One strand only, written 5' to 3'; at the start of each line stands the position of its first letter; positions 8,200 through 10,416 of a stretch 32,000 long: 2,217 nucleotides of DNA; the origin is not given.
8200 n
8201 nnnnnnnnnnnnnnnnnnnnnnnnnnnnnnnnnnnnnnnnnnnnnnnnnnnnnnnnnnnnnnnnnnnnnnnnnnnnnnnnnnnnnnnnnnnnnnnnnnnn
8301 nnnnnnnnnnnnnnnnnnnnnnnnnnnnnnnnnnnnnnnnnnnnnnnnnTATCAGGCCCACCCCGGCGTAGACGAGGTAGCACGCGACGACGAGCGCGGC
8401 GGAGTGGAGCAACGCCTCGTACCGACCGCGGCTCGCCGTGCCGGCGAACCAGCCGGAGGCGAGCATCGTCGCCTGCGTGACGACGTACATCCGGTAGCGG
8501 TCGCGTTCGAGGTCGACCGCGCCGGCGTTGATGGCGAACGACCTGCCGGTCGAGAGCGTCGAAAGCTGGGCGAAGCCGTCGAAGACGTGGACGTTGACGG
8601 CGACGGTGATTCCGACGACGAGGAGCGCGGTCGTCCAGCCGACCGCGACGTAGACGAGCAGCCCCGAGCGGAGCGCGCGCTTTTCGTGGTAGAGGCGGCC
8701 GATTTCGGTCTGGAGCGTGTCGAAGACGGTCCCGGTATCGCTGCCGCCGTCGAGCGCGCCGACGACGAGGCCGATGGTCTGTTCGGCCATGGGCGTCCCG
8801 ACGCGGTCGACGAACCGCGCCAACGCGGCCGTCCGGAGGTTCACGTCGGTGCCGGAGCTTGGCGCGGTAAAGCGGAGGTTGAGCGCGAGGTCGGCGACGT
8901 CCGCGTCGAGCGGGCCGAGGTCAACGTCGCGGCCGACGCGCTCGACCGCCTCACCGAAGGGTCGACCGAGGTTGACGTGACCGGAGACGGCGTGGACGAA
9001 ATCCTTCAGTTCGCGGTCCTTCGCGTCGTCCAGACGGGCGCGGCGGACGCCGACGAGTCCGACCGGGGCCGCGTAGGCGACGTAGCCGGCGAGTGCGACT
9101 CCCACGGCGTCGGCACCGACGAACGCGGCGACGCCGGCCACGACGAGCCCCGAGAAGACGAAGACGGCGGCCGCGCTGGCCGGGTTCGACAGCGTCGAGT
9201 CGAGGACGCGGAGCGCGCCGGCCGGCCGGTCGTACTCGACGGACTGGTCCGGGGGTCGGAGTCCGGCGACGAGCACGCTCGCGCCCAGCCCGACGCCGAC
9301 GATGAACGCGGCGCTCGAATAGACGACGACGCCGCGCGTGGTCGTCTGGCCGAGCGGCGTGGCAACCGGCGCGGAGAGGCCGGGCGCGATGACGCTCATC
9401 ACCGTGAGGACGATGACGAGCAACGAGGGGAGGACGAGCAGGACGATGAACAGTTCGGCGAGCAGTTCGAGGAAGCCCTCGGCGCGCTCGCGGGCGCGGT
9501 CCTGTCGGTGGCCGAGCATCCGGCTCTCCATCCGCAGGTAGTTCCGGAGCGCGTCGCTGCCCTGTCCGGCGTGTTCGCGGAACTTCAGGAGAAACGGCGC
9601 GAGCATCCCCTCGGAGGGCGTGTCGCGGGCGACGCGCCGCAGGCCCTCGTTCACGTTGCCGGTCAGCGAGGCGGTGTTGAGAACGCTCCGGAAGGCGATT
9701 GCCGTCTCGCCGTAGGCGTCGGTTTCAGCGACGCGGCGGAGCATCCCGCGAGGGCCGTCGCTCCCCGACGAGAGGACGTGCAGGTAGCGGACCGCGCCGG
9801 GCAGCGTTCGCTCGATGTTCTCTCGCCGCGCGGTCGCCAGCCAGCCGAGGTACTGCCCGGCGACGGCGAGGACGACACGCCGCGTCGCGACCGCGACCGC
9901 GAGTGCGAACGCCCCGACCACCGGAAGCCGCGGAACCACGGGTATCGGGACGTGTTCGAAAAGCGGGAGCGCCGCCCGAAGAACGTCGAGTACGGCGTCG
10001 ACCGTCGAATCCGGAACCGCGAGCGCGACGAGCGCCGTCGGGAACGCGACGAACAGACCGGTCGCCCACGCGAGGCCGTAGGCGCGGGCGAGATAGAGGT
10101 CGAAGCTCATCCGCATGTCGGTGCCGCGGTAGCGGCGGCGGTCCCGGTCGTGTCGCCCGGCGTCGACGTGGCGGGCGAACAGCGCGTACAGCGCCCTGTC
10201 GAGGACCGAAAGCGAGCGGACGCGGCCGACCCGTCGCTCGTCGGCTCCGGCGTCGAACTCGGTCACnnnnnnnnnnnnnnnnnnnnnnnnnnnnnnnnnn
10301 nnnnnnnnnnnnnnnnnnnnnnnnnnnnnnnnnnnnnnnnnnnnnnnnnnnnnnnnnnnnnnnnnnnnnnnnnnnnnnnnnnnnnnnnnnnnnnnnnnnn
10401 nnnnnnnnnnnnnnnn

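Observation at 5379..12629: Seven-gene, translationally coupled type IV pilus-like operon with five different, uncharacterised class-III-signal proteins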

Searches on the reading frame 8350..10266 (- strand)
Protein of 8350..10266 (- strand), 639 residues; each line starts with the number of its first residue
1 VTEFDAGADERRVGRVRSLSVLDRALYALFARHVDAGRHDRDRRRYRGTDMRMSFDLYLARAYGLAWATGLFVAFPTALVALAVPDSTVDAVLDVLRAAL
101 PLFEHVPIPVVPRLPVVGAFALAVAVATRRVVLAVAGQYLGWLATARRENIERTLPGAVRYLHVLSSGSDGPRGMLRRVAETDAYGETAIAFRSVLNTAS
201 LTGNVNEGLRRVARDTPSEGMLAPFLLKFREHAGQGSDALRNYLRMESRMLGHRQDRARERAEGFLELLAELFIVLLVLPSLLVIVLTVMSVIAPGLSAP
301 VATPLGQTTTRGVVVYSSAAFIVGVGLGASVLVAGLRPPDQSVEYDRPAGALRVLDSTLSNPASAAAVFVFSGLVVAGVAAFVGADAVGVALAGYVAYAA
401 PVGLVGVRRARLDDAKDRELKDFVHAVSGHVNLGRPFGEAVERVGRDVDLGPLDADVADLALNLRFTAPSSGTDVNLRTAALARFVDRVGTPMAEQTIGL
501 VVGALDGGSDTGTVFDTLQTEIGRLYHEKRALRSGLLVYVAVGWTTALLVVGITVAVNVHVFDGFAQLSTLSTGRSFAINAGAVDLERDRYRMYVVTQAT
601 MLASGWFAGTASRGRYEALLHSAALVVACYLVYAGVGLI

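Call 6: search_protein_families(library=pfam, proteins=[window:8350-10266:-], max_evalue=0.1)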
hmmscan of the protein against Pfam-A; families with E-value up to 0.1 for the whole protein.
window:8350-10266:- (639 aa): 1 family
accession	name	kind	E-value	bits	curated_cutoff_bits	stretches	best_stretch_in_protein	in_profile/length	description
PF00482.28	T2SSF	-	5.2e-14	52.7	25.2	2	161-287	4-124/125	Type II secretion system (T2SS), protein F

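Call 7: search_protein_families(library=ncbifam, proteins=[window:8350-10266:-], max_evalue=0.1)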
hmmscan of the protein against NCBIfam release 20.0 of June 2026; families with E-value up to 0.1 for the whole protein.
window:8350-10266:- (639 aa): 2 families
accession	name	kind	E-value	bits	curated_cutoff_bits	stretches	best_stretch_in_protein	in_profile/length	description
NF004704.2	PRK06041.1-2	equivalog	1.5e-09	37.1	550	1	125-461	49-374/555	archaellar assembly protein ArlJ/FlaJ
NF004705.1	PRK06041.1-3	equivalog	7.4e-06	25.2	400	1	159-460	11-286/465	archaellar assembly protein ArlJ/FlaJ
